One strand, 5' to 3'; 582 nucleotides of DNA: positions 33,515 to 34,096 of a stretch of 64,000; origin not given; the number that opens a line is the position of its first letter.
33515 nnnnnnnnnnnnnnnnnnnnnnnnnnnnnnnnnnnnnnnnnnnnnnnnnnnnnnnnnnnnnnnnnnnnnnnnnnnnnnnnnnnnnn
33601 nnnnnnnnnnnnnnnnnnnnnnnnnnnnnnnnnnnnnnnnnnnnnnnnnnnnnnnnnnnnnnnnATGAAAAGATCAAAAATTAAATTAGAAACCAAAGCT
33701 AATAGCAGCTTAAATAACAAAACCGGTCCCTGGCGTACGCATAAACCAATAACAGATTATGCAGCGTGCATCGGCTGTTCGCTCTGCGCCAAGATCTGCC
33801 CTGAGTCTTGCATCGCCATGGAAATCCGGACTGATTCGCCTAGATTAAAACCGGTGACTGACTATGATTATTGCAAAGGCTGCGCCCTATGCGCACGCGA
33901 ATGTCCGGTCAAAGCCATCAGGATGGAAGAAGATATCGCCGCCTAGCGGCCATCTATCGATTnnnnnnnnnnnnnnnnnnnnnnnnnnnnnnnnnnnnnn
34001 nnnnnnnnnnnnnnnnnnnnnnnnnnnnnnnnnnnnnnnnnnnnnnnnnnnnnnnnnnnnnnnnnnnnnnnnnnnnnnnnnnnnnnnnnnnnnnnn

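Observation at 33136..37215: porCDAB operon is split between alpha and beta by a surface-protein gene, and both inserted or appended genes are joined to POR genes by ATGA overlaps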

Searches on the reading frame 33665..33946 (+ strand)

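Call 3: search_protein_families(library=pfam, proteins=[window:33665-33946:+], max_evalue=0.01)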
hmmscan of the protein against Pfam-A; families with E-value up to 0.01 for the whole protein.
window:33665-33946:+ (93 aa): 14 families
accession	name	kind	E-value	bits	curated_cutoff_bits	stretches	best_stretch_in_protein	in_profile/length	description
PF14697.11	Fer4_21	-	1.8e-13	50.8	35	2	31-87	4-59/59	4Fe-4S dicluster domain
PF00037.32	Fer4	-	4.5e-11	42.5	21.1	2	63-86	1-24/24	4Fe-4S binding domain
PF12837.12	Fer4_6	-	7.2e-10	38.8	25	2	62-85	1-24/24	4Fe-4S binding domain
PF12838.12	Fer4_7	-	2.9e-09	37.7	27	1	35-84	2-52/52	4Fe-4S dicluster domain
PF12797.12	Fer4_2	-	9e-09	35.2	24.5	2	27-47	2-22/22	4Fe-4S binding domain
PF13237.11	Fer4_10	-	6e-08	32.9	25.5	2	63-88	2-31/53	4Fe-4S dicluster domain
PF13187.11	Fer4_9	-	2.3e-07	31.2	27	2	34-85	1-52/52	4Fe-4S dicluster domain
PF13484.11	Fer4_16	-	4.9e-06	27.7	30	1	70-89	2-22/66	4Fe-4S double cluster binding domain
PF12800.12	Fer4_4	-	0.00017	22.1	24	0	33-47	2-16/17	4Fe-4S binding domain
PF25160.1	LdpA_Fe-S-bd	-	0.0003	21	27.6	0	68-88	26-46/49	LdpA Fe-S cluster-binding domain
PF13459.11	Fer4_15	-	0.00057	21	22.4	0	31-47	4-20/66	4Fe-4S single cluster domain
PF13534.11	Fer4_17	-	0.0019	19.2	22.2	0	30-47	41-58/61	4Fe-4S dicluster domain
PF17179.9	Fer4_22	-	0.0032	18.7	27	0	14-48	63-94/95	4Fe-4S dicluster domain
PF13183.11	Fer4_8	-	0.0046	17.9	27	0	33-83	3-67/68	4Fe-4S dicluster domain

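Call 4: search_protein_families(library=ncbifam, proteins=[window:33665-33946:+], max_evalue=0.01)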
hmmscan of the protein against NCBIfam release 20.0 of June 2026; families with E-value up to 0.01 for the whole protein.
window:33665-33946:+ (93 aa): 74 families (the best 25 are shown)
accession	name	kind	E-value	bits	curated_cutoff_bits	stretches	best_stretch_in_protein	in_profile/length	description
TIGR02179.1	PorD_KorD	subfamily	8.5e-26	89.9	60.05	1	11-89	3-76/78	2-oxoacid:acceptor oxidoreductase, delta subunit, pyruvate/2-ketoisovalerate family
NF040684.1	PorD_Arch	equivalog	3.2e-25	88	120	1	11-89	10-83/85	pyruvate synthase subunit PorD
NF007203.0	PRK09624.1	equivalog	3.4e-20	72.2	171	1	13-89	31-102/105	pyuvate ferredoxin oxidoreductase subunit delta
NF007202.0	PRK09623.1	equivalog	3.5e-20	72.3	166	1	14-89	32-102/105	3-methyl-2-oxobutanoate dehydrogenase subunit delta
NF045790.1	OxalOxreddelta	equivalog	1.4e-15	57.3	230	1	18-87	245-308/316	oxalate oxidoreductase subunit delta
NF007204.0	PRK09625.1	equivalog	9.1e-14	51.6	125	1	10-83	36-104/133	pyruvate flavodoxin oxidoreductase subunit delta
NF045763.1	PhenlGlyoxDHPadF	equivalog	5.5e-13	48.9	150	1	19-86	17-78/78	NADH-dependent phenylglyoxylate dehydrogenase subunit delta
TIGR01971.1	NuoI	subfamily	5.9e-10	38.8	113.05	1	33-90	42-103/121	NADH-quinone oxidoreductase, chain I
NF038196.1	ferrodoxin_EFR1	subfamily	1.5e-09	38.3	75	1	23-89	173-233/242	EFR1 family ferrodoxin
NF009053.0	PRK12387.1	subfamily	3e-09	36.9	204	1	27-90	32-95/180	formate hydrogenlyase complex iron-sulfur subunit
NF040864.1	HgcB_ferredoxin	equivalog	5.5e-09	35.8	99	1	32-90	13-66/93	mercury methylation ferredoxin HgcB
NF010590.0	PRK13984.1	equivalog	6.5e-09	34.5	946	1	29-89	46-112/611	putative oxidoreductase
NF004541.0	PRK05888.2-2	equivalog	1.6e-08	34.5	217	1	34-86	62-112/168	NADH-quinone oxidoreductase subunit NuoI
NF004542.0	PRK05888.2-3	equivalog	1.7e-08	34.2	248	1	33-86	83-140/203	NADH-quinone oxidoreductase subunit NuoI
NF009410.0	PRK12771.1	subfamily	2.2e-08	33.1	516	1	34-89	513-564/566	NAD(P)-binding protein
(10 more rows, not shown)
